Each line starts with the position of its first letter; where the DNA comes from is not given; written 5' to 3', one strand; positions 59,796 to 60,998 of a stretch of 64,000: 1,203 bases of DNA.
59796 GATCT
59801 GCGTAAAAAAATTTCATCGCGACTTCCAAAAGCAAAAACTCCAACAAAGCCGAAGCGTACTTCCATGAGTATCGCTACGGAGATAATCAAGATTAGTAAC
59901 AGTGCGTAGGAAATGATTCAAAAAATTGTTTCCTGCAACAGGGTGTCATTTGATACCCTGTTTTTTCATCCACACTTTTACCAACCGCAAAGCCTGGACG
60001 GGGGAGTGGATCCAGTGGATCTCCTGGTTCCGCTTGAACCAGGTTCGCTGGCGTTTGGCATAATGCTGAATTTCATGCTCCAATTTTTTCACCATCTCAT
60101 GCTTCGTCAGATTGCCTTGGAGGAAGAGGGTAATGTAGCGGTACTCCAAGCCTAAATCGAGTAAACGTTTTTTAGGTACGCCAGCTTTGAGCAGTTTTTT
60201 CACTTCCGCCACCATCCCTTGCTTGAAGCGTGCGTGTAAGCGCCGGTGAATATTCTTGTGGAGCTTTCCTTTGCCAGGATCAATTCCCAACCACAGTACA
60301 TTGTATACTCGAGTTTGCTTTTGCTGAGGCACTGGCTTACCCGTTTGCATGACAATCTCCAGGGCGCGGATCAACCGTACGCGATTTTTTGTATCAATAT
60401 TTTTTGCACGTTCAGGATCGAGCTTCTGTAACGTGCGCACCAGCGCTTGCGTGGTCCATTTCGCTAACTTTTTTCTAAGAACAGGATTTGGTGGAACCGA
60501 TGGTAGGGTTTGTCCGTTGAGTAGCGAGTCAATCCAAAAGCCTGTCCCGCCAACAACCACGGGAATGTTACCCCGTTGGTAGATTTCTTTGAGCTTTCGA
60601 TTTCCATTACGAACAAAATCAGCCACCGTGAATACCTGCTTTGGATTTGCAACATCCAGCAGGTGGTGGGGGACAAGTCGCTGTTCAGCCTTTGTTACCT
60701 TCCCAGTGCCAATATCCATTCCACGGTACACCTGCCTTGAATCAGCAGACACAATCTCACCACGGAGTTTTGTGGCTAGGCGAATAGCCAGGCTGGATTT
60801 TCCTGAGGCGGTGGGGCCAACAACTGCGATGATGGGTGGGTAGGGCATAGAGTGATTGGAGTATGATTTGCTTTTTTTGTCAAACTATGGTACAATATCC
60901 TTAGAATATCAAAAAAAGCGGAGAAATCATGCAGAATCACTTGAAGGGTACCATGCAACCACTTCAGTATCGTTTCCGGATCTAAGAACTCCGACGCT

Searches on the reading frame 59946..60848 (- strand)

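Call 54: search_protein_families(library=pfam, proteins=[window:59946-60848:-], max_evalue=0.001)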
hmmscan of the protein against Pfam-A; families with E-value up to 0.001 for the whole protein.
window:59946-60848:- (300 aa): 4 families
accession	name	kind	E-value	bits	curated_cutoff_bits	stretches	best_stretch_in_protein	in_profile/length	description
PF01715.23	IPPT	-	1.1e-69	235.2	23.6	1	39-273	1-242/243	IPP transferase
PF01745.22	IPT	-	3.7e-06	27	20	1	6-55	3-52/233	Isopentenyl transferase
PF13671.12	AAA_33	-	0.00018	22.3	27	1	7-67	2-63/143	AAA domain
PF02224.24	Cytidylate_kin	-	0.00022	21.5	26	0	7-44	1-36/211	Cytidylate kinase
